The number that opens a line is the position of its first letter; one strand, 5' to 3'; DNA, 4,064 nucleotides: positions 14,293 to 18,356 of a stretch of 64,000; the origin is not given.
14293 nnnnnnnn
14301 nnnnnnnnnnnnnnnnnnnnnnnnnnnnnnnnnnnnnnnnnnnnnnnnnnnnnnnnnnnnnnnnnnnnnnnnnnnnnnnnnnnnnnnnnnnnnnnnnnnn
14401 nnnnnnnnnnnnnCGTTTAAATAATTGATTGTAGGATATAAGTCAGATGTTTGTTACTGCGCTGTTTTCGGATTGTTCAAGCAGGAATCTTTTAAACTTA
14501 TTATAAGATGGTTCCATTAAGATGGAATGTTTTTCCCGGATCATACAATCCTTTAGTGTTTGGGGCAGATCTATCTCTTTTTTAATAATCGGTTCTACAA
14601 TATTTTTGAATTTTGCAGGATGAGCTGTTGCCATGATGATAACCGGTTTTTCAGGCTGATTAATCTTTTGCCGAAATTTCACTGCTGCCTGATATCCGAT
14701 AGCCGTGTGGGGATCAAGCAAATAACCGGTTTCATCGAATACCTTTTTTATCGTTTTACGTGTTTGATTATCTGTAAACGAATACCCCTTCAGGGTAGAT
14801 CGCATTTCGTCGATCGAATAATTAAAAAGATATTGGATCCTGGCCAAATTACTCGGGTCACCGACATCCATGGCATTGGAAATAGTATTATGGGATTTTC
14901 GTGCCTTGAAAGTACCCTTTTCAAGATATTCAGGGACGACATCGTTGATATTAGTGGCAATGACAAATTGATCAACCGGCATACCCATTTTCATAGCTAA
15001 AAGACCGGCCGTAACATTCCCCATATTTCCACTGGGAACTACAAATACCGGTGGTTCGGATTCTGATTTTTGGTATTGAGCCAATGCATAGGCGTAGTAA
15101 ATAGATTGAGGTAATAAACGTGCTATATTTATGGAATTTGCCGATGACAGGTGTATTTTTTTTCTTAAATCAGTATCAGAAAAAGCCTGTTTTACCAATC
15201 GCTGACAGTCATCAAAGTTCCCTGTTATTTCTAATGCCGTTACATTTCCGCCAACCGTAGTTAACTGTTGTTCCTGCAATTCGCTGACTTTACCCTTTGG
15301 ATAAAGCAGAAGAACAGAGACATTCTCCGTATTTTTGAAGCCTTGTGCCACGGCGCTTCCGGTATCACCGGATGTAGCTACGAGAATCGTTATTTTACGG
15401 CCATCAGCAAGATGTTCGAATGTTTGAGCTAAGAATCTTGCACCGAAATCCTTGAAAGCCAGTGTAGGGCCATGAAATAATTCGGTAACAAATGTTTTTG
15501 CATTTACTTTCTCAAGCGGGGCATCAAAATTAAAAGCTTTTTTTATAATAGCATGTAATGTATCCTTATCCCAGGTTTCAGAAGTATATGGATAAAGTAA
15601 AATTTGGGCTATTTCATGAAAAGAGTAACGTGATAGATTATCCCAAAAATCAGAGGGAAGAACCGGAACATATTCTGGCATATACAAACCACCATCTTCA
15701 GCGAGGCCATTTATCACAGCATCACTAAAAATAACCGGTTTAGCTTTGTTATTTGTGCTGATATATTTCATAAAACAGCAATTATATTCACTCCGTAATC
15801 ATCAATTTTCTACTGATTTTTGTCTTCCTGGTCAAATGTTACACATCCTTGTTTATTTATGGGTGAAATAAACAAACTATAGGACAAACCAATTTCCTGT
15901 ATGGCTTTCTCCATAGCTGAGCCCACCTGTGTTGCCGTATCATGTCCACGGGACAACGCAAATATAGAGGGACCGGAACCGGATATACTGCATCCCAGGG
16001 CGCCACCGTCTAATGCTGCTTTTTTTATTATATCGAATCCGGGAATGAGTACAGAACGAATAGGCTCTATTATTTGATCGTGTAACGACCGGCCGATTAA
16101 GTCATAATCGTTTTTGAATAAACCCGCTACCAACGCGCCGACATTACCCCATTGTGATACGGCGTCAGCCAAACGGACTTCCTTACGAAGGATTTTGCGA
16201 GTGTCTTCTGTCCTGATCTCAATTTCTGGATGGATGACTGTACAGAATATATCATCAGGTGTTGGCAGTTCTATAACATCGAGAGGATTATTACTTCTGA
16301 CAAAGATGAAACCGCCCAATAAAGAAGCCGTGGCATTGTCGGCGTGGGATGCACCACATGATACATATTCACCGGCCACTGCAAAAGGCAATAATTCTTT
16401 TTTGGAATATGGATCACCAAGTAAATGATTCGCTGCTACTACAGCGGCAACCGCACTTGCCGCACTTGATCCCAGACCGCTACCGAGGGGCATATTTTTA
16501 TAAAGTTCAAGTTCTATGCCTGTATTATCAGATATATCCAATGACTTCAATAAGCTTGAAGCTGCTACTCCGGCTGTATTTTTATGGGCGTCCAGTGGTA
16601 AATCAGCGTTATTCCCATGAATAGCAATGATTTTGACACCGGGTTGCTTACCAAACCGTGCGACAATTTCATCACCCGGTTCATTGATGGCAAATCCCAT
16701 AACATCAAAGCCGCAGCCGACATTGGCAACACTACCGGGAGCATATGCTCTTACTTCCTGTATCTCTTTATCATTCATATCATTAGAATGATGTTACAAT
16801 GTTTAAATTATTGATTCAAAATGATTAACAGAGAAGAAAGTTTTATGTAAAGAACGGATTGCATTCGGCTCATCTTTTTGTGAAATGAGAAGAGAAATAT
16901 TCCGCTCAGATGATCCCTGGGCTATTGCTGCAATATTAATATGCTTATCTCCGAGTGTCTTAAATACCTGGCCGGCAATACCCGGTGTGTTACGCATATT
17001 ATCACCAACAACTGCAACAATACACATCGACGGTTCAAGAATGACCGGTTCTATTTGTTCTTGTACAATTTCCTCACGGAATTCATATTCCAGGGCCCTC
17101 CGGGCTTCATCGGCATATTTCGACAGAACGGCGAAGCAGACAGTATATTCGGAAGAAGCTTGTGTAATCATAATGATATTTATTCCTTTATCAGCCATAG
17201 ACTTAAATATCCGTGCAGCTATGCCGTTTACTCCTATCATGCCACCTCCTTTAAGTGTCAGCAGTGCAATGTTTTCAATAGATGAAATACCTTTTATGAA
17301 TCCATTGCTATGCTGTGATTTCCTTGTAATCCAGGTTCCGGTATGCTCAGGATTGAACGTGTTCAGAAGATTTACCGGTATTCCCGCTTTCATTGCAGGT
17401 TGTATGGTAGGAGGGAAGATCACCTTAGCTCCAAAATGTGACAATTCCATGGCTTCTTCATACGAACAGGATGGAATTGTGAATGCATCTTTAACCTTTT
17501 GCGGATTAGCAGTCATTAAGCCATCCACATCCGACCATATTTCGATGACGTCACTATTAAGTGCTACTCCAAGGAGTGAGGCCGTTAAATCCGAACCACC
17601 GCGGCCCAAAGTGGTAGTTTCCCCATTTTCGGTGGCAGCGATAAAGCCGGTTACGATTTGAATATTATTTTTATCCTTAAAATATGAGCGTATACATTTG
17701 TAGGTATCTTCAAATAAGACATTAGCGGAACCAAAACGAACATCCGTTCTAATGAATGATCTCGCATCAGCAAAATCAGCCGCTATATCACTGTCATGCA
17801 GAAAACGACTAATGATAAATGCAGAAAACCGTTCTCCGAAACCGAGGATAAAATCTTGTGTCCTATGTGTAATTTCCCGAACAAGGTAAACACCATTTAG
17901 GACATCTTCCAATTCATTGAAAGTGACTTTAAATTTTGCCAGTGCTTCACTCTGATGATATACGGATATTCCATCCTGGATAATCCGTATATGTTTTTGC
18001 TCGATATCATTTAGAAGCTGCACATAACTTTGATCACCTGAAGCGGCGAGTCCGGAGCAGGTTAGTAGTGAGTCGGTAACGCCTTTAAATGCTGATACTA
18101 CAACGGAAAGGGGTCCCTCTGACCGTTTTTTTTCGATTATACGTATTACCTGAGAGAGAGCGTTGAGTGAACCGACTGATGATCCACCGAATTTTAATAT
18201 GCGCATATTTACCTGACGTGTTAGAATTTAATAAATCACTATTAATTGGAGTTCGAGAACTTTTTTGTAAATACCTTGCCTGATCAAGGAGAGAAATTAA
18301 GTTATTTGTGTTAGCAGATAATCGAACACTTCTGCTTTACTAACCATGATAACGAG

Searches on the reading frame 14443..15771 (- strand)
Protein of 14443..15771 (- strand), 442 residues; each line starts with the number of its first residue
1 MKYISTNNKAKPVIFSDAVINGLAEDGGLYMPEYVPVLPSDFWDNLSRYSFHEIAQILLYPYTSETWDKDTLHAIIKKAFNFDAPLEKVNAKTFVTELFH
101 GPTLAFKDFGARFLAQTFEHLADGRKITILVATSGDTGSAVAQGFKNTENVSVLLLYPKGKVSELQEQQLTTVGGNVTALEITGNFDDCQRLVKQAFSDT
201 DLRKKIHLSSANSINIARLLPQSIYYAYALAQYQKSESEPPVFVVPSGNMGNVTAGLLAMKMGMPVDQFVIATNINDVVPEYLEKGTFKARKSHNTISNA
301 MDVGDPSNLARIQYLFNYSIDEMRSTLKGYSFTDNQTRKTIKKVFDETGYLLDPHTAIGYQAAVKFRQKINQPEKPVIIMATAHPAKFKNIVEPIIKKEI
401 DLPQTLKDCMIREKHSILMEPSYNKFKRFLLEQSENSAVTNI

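Call 7: search_protein_families(library=pfam, proteins=[window:14443-15771:-])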
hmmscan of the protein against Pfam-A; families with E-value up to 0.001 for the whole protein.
window:14443-15771:- (442 aa): 3 families
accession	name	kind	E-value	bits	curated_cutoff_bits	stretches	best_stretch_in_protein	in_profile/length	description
PF00291.31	PALP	-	1e-26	94.4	35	1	93-380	24-292/295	Pyridoxal-phosphate dependent enzyme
PF14821.11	Thr_synth_N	-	1.1e-20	74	25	1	2-80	1-79/79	Threonine synthase N terminus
PF24857.1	THR4_C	-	1.7e-10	41.4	27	1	356-399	1-44/85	Threonine synthase, C-terminal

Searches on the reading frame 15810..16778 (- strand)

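Call 7: search_protein_families(library=pfam, proteins=[window:15810-16778:-])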
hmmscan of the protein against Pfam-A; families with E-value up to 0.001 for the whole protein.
window:15810-16778:- (322 aa): 3 families
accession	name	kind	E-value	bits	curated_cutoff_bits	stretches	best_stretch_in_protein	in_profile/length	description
PF00288.32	GHMP_kinases_N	-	7.4e-18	65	22.3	1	72-156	6-87/87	GHMP kinases N terminal domain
PF08544.19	GHMP_kinases_C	-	2.8e-12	47.3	21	1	217-291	2-81/85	GHMP kinases C terminal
PF22700.2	MVD-like_N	-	0.00042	20.4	27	1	83-136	78-131/157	Diphosphomevalonate decarboxylase-like N-terminal domain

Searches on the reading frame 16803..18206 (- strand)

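Call 7: search_protein_families(library=pfam, proteins=[window:16803-18206:-])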
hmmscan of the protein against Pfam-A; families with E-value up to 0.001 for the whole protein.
window:16803-18206:- (467 aa): 4 families
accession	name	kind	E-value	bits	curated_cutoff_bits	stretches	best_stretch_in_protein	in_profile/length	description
PF22468.2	ACT_9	-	2.4e-44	149.3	27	2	397-457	1-61/61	ACT domain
PF00696.33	AA_kinase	-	6.1e-42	144.4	24.9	1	2-281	3-233/234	Amino acid kinase family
PF13840.12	ACT_7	-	1.6e-19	69.9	27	2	392-455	4-65/65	ACT domain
PF01842.31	ACT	-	1.1e-15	57.5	27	2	403-456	6-64/66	ACT domain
